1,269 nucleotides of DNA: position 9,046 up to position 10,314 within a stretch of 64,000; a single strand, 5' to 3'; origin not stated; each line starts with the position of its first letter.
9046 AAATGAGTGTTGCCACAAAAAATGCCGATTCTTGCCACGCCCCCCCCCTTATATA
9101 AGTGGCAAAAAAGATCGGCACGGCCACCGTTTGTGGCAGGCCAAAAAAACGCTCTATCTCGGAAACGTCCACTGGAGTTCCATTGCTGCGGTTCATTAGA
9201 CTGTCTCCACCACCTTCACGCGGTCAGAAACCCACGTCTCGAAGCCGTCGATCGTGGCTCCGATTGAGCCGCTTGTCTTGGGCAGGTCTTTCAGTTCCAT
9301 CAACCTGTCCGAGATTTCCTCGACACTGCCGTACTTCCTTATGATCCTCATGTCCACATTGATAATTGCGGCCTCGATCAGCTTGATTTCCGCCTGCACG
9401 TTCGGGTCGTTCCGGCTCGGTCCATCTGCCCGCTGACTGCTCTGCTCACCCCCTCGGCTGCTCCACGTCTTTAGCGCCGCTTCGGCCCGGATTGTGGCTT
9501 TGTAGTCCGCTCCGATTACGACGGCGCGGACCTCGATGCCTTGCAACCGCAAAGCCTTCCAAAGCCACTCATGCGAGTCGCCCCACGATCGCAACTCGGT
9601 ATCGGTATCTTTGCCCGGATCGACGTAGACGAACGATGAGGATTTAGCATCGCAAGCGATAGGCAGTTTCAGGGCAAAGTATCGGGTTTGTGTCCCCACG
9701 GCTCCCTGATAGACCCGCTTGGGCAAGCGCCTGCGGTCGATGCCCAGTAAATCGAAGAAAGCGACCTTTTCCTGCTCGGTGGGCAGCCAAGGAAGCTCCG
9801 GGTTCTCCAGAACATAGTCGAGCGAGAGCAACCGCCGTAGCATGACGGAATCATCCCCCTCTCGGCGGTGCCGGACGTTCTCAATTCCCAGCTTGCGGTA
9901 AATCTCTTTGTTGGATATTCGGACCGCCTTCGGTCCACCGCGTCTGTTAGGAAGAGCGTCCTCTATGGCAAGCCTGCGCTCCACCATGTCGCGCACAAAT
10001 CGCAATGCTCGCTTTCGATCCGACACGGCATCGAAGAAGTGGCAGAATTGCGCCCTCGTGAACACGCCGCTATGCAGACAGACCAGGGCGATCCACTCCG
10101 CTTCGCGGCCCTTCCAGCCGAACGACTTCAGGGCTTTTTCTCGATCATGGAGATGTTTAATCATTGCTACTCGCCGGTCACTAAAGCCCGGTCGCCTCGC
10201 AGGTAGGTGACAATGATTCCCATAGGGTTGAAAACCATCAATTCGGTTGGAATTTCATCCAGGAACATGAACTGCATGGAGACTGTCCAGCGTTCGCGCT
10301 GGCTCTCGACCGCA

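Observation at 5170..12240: Decayed integrative/conjugative element with a non-canonical, scrambled transfer gene set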

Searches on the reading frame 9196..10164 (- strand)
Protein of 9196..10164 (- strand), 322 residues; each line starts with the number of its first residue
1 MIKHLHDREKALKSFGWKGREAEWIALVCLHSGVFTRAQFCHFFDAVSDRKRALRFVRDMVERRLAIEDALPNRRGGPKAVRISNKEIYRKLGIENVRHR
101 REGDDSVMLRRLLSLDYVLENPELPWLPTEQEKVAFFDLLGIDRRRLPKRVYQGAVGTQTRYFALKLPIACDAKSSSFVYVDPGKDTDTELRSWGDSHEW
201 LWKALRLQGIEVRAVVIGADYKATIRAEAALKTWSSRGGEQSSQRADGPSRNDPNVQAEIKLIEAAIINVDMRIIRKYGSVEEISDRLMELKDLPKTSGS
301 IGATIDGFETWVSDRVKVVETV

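Call 4: search_protein_families(library=pfam, proteins=[window:9196-10164:-], max_evalue=0.01)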
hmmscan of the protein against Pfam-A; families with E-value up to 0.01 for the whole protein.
window:9196-10164:- (322 aa): 0 families

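Call 5: search_protein_families(library=ncbifam, proteins=[window:9196-10164:-], max_evalue=0.01)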
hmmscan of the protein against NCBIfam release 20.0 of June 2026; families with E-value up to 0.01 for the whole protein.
window:9196-10164:- (322 aa): 1 family
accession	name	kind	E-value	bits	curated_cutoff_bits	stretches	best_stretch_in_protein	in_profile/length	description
NF045541.1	scaf_prot_MCP2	exception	0.0026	16.4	525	1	197-249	125-178/634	prohead protease/major capsid protein fusion protein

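Call 11: find_encoding_contigs(protein=window:9196-10164:-, flank=10000, max_places=6)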
Protein window:9196-10164:- (322 aa): 1 contig read that carries it; 1 place shown.
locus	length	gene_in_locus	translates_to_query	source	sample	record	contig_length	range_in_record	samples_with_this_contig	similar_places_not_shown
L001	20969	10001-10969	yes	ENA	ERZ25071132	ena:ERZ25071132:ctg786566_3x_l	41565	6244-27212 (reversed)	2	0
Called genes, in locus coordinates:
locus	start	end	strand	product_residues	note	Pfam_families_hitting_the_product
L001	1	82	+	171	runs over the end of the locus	PF07963:N_methyl (weak)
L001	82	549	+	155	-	PF07963:N_methyl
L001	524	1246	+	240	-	-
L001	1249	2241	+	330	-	PF21687:T2SSK_1st, PF12836:HHH_3 (faint)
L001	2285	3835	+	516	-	PF05137:PilN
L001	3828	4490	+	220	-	PF10741:T2SSM_b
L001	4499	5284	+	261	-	-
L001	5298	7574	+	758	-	PF21305:type_II_gspD_N0, PF03958:Secretin_N (weak), PF00263:Secretin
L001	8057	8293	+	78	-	-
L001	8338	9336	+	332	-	PF04610:TrbL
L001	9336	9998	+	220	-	PF04335:VirB8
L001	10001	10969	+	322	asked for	-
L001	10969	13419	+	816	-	PF10412:TrwB_AAD_bind (faint), PF12696:TraG-D_C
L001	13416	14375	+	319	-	PF00437:T2SSE, PF27713:UCP018868 (weak)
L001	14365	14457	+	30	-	-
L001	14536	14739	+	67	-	PF12728:HTH_17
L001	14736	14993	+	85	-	-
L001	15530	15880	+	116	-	-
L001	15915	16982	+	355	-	-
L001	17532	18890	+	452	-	PF00872:Transposase_mut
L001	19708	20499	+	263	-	PF01261:AP_endonuc_2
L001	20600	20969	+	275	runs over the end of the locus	PF00106:adh_short, PF08659:KR, PF13561:adh_short_C2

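Call 12: find_homologous_proteins(query=window:9196-10164:-)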
Query window:9196-10164:- (322 aa): 3658 proteins with E <= 0.001 among 7207 candidates; the best 120 are listed.
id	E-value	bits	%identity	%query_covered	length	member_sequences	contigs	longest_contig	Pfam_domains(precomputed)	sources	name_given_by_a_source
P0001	2.4e-202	689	95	100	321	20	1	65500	-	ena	-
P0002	1.5e-176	604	83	100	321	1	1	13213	-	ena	-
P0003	6.1e-175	599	82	100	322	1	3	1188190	-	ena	-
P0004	8.9e-175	598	83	100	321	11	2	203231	-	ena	-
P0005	6.3e-174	596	82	100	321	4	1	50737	-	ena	-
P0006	1.9e-173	594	83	100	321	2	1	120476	-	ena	-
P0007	3.1e-172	590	82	100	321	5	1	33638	-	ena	-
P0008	8.8e-172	589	82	100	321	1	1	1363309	-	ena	-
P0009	3.5e-171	587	82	100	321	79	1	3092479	-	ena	-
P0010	3.3e-170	583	81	100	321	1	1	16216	-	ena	-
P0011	1.1e-169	582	83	96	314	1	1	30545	-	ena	-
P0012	3.9e-168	577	79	100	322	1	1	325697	-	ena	-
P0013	4.9e-167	573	80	100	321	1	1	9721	-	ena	-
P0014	6.7e-167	572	78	100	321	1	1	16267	-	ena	-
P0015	8.7e-167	572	78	100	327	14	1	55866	-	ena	-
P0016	1.7e-166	571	78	99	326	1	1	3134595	-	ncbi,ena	-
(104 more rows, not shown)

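Call 13: find_encoding_contigs(protein=P0016, flank=10000, max_places=3)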
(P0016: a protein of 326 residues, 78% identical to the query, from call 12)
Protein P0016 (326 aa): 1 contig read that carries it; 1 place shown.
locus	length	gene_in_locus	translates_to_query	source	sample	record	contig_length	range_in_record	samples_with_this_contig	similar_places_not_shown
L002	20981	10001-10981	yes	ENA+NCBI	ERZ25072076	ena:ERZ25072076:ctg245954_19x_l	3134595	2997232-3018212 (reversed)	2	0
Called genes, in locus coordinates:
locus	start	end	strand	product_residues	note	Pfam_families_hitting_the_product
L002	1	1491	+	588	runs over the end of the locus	PF01909:NTP_transf_2 (weak), PF18765:Polbeta, PF01420:Methylase_S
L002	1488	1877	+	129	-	PF08937:ThsB_TIR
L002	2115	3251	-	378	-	PF05598:DUF772, PF01609:DDE_Tnp_1, PF13751:DDE_Tnp_1_6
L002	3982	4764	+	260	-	-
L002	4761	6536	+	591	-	PF13289:SIR2_2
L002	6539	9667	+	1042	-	PF04313:HSDR_N, PF04851:ResIII, PF18766:SWI2_SNF2, PF22679:T1R_D3-like, PF11867:T1RH-like_C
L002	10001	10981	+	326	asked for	-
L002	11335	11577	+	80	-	-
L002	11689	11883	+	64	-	-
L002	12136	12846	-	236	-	PF00665:rve, PF13683:rve_3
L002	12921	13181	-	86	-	PF01527:HTH_Tnp_1, PF13384:HTH_23 (weak), PF13518:HTH_28 (faint)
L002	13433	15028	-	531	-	PF08867:FRG, PF07719:TPR_2 (faint), PF13174:TPR_6 (faint), PF13181:TPR_8 (faint), PF13371:TPR_9 (faint), PF13374:TPR_10 (faint), PF00515:TPR_1 (weak), PF13432:TPR_16 (weak), +5 more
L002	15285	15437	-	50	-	-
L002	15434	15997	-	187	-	PF00589:Phage_integrase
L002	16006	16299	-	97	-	PF10263:SprT-like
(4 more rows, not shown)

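Call 14: find_encoding_contigs(protein=P0009, flank=10000, max_places=3)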
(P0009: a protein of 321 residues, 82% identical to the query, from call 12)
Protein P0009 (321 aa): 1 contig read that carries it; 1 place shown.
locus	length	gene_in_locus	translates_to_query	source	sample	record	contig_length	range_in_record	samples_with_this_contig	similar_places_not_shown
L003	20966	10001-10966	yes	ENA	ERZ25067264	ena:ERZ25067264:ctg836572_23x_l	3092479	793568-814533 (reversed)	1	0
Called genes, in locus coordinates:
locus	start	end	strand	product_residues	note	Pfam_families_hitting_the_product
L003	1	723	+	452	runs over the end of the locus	PF03743:TrbI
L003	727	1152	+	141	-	-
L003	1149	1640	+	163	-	-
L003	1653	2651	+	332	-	PF04610:TrbL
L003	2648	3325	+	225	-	PF04335:VirB8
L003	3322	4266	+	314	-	-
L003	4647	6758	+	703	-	PF10412:TrwB_AAD_bind (faint), PF12696:TraG-D_C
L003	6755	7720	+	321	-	PF00437:T2SSE, PF27713:UCP018868, PF13191:AAA_16 (faint)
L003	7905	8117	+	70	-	PF12728:HTH_17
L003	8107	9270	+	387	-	PF00589:Phage_integrase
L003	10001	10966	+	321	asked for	-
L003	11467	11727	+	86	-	PF02604:PhdYeFM_antitox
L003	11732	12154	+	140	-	PF01850:PIN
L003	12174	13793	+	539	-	PF12161:HsdM_N, PF02384:N6_Mtase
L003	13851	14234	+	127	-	PF08780:NTase_sub_bind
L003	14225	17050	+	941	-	PF18765:Polbeta, PF01420:Methylase_S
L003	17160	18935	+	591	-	PF13289:SIR2_2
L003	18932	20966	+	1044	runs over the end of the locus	PF04313:HSDR_N, PF04851:ResIII, PF18766:SWI2_SNF2, PF22679:T1R_D3-like, PF11867:T1RH-like_C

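Call 22: search_protein_families(library=pfam, proteins=[window:9196-10164:-], max_evalue=10)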
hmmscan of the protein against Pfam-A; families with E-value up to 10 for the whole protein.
window:9196-10164:- (322 aa): 1 family
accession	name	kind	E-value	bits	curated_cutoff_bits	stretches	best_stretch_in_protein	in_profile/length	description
PF20783.3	DUF5575_N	-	0.14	12.7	24.1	1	34-61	12-39/123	DUF5575 N-terminal domain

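Call 25: search_solved_structures(query=A1, max_evalue=10)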
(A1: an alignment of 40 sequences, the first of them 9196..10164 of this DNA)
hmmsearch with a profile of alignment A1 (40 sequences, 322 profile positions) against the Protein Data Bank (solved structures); distinct sequences matched with E-value up to 10: 2.
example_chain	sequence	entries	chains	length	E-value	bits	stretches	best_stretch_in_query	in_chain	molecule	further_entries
4u08_A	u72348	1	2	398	0.48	12.7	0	118-146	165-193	LIC11098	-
6lx0_A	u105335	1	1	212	1.4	11.1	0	108-166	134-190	Membrane protein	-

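Call 31: predict_structure(alignment_id=A1)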
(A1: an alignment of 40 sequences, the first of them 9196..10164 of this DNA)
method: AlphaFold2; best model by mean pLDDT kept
length: 322 residues; sequences in the alignment: 40
mean_pLDDT: 73.8   pTM: 0.64
mean pLDDT of the five models: 73.8, 70.8, 68.6, 62.1, 59.7
residues with pLDDT >= 90: 27; 70-90: 179; 50-70: 93; < 50: 23
segments of 3 or more residues with pLDDT < 50: 186-189, 238-247, 299-301, 317-322
pLDDT, mean of each block of 10 residues (from residue 1): 70 87 89 86 78 90 89 64 88 66 64 83 73 78 69 61 68 80 54 65 78 78 68 61 47 85 90 88 86 64 69 55 31
secondary structure, 60 per line:
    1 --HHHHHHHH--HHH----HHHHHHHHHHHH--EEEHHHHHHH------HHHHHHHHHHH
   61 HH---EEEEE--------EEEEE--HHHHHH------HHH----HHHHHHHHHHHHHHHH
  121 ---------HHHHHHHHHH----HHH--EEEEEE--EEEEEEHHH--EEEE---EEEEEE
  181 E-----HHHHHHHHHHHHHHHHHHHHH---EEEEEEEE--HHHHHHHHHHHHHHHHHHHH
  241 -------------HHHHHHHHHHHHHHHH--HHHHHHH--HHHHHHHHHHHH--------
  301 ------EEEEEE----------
elements in order: H3-10 H20-31 E34-36 H37-43 H50-62 E66-70 E79-83 H86-91 H105-120 H130-139 E149-154 E157-162 E168-171 E175-181 H187-207 E211-218 H221-240 H254-269 H272-278 H281-292 E307-312

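Call 50: search_dna_similar(query=window:9196-10164:-, collection=plasmids, mode=protein, max_evalue=0.01, max_rows=15)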
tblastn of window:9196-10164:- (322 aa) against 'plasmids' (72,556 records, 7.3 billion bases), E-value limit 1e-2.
No match.

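Call 62: fold_search(model_id=the predicted structure, library=pdb)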
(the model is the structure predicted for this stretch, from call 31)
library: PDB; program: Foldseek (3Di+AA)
matches with E <= 10: 507; with E <= 0.001: 0
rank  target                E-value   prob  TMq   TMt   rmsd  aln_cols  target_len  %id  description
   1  7kua                  5.4e-02  0.84  0.20  0.38  12.1       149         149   17  Crystal structure of the MarR family transcriptional regulator from Pseudomonas putida bound to Indole 3 acetic acid (released 2021-12-01)
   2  5e1z                  5.4e-02  0.82  0.18  0.32  11.1       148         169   16  Crystal structure of the organohalide sensing RdhR-CbdbA1625 transcriptional regulator in the 2,4-dichlorophenol bound f (released 2016-10-05)
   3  5aip_A                9.0e-02  0.92  0.22  0.46   9.8       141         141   12  Crystal structure of NadR in complex with 4-hydroxyphenylacetate (released 2016-03-02)
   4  8zde_C                9.5e-02  0.85  0.20  0.42  10.8       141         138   13  Crystal structure of HsmR with DNA bound (released 2025-11-05)
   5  9ff3                  1.3e-01  0.85  0.22  0.39  12.2       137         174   15  The structure of delta-ScoC, a global regulator protein from Geobacillus kaustophilus T-1 (released 2025-06-04)
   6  5cyv_B                1.6e-01  0.75  0.22  0.42  10.7       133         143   15  Crystal structure of CouR from Rhodococcus jostii RHA1 bound to p-coumaroyl-CoA (released 2015-08-12)
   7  4g6q_A                1.7e-01  0.30  0.15  0.24  13.0       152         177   12  The crystal structure of a functionally unknown protein Kfla_6221 from Kribbella flavida DSM 17836 (released 2012-09-19)
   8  8za5_B                2.1e-01  0.69  0.21  0.44  10.4       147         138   12  Crystal structure of HsmR (released 2025-10-29)
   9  5h3r_B                2.1e-01  0.60  0.20  0.41  12.3       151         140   14  Crystal Structure of mutant MarR C80S from E.coli complexed with operator DNA (released 2017-08-02)
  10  8zde_F                2.2e-01  0.75  0.22  0.47  10.6       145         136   13  Crystal structure of HsmR with DNA bound (released 2025-11-05)
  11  4zzl_B                2.3e-01  0.47  0.19  0.39  11.0       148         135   15  MexR R21W derepressor mutant causing multidrug resistance in P. aeruginosa by mexAB-oprM efflux pump expression (released 2016-07-27)
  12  8xt8_D                2.7e-01  0.57  0.20  0.41  11.1       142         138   13  Clostridioides difficile MarR (WP_003434724) with Hg-bound (released 2024-11-20)
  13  2fxa_C                2.7e-01  0.51  0.20  0.37  14.5       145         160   12  Structure of the Protease Production Regulatory Protein hpr from Bacillus subtilis. (released 2006-03-14)
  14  8xu0_B                3.0e-01  0.44  0.19  0.38  10.5       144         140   13  Clostridioides difficile MarR (WP_003434724) with salicylate (released 2024-11-20)
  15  4fht_A                3.4e-01  0.51  0.17  0.35  11.3       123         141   17  Crystal Structure of the PcaV transcriptional regulator from Streptomyces coelicolor in complex with its natural ligan (released 2013-04-24)
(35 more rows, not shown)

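Call 88: search_protein_representatives(alignment_id=A1)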
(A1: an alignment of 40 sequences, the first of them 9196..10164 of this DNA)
Query: 40 sequences, 322 profile positions. Proteins with E-value up to 0.001 (for the whole library): 2224; up to 1e-10: 1297; up to 1e-30: 267. The best 150 are listed.
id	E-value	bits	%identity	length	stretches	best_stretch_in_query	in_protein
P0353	1.4e-175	599.5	-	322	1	1-321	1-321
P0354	1.1e-149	514.3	-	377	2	1-292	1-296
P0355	3.9e-127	440.2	-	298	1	23-248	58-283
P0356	4.2e-118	410.6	-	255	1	78-299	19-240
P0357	1.4e-117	408.8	-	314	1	1-315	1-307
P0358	1.3e-106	372.8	-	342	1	4-319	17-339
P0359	2.0e-104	365.6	-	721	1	11-320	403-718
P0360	2.3e-101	355.5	-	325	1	1-318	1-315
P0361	2.8e-92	325.7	-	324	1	2-315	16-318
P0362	6.9e-89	314.5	-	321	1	1-319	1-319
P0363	2.9e-85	302.6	-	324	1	2-316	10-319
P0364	6.2e-85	301.5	-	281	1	1-191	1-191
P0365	1.8e-84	300.0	-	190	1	66-207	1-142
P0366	1.4e-83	297.1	-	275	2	72-226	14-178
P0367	4.1e-83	295.6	-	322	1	1-317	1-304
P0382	1.7e-74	267.3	-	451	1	2-317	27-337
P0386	7.3e-74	265.2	-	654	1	11-315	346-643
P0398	1.1e-69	251.4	-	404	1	2-315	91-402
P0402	9.3e-68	245.1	-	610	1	39-244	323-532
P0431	2.5e-57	210.8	-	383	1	19-300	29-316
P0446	2.6e-53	197.6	-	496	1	4-231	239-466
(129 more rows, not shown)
